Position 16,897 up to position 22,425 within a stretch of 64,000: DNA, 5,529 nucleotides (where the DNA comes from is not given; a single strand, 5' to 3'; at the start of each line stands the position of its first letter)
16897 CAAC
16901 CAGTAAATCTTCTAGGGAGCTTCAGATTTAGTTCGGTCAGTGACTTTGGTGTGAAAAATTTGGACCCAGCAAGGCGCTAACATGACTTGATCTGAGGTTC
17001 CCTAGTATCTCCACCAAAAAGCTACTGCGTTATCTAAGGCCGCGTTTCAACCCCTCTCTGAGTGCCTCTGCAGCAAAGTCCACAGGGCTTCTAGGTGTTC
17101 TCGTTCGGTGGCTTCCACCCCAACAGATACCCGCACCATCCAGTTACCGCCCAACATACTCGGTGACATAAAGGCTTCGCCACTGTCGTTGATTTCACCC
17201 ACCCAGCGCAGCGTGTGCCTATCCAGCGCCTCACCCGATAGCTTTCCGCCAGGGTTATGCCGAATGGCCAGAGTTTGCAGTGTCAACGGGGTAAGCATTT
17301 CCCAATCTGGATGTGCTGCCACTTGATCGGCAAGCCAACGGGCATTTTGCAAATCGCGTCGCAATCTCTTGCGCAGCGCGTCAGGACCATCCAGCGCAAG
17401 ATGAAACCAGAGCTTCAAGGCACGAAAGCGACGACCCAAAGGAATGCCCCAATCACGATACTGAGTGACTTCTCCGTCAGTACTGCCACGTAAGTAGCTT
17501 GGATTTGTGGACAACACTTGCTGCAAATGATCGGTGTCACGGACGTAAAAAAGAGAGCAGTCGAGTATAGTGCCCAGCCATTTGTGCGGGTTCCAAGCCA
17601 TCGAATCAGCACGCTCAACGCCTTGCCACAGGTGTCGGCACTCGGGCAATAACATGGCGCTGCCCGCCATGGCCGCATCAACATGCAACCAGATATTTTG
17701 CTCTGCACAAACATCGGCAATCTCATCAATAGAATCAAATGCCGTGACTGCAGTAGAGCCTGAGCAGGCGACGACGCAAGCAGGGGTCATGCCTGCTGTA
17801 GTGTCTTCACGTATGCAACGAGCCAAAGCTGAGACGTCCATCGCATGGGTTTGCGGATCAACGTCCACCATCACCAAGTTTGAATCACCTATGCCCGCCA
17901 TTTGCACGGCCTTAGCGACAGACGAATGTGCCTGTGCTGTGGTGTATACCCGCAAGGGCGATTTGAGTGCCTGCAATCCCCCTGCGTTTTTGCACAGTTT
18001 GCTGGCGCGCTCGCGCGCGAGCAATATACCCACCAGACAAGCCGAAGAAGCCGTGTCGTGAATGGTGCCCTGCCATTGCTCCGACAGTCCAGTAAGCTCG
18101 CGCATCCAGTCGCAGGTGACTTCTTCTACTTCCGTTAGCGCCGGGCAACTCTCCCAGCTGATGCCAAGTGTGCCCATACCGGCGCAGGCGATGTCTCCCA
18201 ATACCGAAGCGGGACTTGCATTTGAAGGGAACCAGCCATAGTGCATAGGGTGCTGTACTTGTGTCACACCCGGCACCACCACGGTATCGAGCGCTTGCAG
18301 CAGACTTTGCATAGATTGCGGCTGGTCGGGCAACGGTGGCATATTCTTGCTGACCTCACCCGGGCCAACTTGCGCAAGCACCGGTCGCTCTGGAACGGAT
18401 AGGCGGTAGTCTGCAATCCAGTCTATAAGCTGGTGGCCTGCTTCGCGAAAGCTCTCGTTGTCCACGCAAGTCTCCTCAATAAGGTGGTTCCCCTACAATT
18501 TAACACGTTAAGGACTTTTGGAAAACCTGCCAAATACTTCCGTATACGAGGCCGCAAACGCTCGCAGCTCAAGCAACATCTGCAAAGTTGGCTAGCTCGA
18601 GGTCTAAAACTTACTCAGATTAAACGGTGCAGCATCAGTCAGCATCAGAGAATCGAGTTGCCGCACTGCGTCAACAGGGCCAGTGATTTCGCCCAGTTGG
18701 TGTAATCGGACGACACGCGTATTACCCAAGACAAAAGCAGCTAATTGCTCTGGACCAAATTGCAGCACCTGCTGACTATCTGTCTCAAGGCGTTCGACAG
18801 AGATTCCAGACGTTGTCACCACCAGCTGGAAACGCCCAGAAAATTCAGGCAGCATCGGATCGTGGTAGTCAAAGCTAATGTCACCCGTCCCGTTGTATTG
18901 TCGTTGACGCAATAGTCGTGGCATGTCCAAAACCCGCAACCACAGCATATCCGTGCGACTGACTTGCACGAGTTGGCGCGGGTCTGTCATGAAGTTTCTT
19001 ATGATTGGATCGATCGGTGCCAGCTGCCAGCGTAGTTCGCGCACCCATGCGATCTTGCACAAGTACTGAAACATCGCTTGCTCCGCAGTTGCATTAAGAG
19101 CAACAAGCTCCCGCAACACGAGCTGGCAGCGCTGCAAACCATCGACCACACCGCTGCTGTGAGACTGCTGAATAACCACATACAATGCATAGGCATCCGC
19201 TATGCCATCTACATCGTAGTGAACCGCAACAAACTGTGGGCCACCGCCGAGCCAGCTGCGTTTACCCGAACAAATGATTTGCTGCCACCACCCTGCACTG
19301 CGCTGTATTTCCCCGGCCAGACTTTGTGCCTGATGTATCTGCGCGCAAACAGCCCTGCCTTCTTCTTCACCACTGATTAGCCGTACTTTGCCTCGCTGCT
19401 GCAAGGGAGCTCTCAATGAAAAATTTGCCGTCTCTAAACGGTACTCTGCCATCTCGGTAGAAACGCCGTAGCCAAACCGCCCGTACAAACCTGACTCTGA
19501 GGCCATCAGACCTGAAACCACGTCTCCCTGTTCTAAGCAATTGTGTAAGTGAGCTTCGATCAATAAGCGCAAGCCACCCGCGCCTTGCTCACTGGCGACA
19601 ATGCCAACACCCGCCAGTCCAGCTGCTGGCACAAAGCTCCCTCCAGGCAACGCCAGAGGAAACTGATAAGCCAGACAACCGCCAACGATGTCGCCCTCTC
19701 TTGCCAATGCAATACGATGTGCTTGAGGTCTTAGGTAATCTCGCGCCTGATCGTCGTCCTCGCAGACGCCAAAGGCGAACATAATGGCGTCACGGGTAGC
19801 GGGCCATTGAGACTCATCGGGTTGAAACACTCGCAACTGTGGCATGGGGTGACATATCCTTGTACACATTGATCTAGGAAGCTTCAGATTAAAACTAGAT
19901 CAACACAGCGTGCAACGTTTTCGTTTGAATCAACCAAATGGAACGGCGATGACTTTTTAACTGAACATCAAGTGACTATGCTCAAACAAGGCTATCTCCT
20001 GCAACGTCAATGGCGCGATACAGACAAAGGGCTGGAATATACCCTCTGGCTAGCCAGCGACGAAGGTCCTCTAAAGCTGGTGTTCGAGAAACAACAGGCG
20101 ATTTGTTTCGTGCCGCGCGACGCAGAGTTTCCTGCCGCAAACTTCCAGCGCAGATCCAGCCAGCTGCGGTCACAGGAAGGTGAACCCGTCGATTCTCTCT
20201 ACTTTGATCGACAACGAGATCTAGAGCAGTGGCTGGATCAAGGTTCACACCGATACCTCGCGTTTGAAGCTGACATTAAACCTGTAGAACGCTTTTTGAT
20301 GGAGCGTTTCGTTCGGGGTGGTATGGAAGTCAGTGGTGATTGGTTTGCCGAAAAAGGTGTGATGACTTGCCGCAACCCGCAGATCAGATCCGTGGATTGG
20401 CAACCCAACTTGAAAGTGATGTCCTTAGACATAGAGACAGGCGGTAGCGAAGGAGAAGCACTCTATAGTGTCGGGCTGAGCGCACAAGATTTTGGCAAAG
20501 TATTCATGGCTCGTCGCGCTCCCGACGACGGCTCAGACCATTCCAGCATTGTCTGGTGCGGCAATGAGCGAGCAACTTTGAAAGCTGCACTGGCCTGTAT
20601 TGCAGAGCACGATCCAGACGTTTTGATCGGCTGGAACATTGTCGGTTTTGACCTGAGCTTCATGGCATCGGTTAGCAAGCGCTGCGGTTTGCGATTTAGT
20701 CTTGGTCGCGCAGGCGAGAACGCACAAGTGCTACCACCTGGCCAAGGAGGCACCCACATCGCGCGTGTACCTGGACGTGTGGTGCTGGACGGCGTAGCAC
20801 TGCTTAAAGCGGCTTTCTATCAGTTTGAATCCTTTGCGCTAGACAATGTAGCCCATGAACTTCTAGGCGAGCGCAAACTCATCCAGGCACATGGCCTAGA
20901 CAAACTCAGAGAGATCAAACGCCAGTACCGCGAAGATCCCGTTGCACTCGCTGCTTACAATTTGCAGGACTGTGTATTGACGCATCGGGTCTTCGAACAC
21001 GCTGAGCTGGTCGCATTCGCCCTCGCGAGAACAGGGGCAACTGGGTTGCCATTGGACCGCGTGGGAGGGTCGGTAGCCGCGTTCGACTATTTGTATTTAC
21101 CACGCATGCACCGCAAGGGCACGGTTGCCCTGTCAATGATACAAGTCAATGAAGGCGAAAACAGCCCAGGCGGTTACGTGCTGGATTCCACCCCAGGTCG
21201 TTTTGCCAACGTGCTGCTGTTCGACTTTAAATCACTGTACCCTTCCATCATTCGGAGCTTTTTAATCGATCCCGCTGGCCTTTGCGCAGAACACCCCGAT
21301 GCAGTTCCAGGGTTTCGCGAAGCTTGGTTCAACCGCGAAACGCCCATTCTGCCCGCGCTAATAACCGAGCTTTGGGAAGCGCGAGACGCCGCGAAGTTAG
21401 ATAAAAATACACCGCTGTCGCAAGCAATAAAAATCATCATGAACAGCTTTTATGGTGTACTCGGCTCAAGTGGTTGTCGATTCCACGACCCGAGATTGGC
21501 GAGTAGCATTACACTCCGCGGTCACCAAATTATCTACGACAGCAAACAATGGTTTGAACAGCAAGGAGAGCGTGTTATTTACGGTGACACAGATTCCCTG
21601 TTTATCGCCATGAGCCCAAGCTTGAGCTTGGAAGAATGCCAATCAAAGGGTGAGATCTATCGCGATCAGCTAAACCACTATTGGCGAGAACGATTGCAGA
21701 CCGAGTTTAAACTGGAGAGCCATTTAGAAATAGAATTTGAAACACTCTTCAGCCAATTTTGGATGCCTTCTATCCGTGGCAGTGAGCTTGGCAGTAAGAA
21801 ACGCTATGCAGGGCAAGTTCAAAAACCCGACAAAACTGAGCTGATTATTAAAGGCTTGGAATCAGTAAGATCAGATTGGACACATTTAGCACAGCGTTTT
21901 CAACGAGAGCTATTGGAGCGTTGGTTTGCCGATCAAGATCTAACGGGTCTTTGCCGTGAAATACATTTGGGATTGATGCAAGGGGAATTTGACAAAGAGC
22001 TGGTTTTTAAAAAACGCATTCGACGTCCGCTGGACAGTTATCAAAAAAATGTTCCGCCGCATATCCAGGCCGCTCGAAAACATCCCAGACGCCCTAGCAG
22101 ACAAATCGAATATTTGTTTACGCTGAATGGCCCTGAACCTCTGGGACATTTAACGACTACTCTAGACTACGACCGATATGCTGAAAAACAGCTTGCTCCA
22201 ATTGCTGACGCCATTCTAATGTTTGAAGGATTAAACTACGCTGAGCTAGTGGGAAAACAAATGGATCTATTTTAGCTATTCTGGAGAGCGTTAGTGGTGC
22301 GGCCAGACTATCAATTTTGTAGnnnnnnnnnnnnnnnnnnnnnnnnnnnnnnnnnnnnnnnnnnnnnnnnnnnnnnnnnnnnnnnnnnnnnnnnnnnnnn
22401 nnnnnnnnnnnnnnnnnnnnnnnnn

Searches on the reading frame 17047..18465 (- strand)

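Call 74: search_protein_families(library=pfam, proteins=[window:17047-18465:-], max_evalue=0.00001)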
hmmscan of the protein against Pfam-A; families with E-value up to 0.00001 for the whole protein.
window:17047-18465:- (472 aa): 2 families
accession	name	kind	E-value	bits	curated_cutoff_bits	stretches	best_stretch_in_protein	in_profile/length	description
PF00282.25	Pyridoxal_deC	-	3.8e-89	299.5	27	1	44-392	11-363/375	Pyridoxal-dependent decarboxylase conserved domain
PF01041.23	DegT_DnrJ_EryC1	-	9.7e-06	25.5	19.8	0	173-268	67-150/360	DegT/DnrJ/EryC1/StrS aminotransferase family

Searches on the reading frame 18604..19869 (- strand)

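Call 74: search_protein_families(library=pfam, proteins=[window:18604-19869:-], max_evalue=0.00001)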
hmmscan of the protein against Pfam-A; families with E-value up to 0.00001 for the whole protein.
window:18604-19869:- (421 aa): 3 families
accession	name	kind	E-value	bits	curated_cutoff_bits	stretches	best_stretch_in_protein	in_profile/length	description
PF17668.7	Acetyltransf_17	-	1.4e-16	61.6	25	1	186-313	1-114/114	Acetyltransferase (GNAT) domain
PF13527.13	Acetyltransf_9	-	1.1e-15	58.2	25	1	19-136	7-126/127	Acetyltransferase (GNAT) domain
PF13530.11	SCP2_2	-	2.8e-13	50.8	23.2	1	317-416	2-103/105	Sterol carrier protein domain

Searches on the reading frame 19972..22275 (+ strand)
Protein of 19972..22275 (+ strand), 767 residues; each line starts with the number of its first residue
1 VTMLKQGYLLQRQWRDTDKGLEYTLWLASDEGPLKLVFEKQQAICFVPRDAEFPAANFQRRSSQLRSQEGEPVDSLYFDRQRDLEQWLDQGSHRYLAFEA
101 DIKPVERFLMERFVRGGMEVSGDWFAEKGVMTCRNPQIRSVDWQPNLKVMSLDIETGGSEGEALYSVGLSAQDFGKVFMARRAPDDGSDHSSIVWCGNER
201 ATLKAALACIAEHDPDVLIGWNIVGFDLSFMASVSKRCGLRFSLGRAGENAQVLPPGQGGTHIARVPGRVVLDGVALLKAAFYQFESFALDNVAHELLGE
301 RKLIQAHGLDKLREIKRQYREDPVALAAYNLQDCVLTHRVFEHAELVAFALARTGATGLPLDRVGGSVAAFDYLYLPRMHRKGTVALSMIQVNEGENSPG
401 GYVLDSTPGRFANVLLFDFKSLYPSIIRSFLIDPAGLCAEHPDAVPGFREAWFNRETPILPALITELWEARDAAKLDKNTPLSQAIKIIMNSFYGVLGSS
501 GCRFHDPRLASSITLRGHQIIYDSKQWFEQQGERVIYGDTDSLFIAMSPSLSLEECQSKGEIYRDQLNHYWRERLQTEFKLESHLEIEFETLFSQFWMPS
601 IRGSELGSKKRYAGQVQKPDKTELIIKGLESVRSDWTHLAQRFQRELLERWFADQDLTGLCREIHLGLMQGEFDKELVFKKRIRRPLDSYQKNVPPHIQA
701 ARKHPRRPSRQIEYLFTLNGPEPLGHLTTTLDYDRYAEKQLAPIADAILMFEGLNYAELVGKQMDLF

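Call 74: search_protein_families(library=pfam, proteins=[window:19972-22275:+], max_evalue=0.00001)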
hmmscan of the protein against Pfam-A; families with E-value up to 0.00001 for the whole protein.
window:19972-22275:+ (767 aa): 3 families
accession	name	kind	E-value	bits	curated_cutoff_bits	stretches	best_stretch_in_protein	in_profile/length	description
PF00136.26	DNA_pol_B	-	1.4e-32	113.6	23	1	374-713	18-398/453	DNA polymerase family B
PF03104.25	DNA_pol_B_exo1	-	5.8e-14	52.5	23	1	98-293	4-242/242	DNA polymerase family B, exonuclease domain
PF21474.3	DNApolII_N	-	9.6e-11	41.7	25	1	7-42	1-36/36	DNA polymerase II, N-terminal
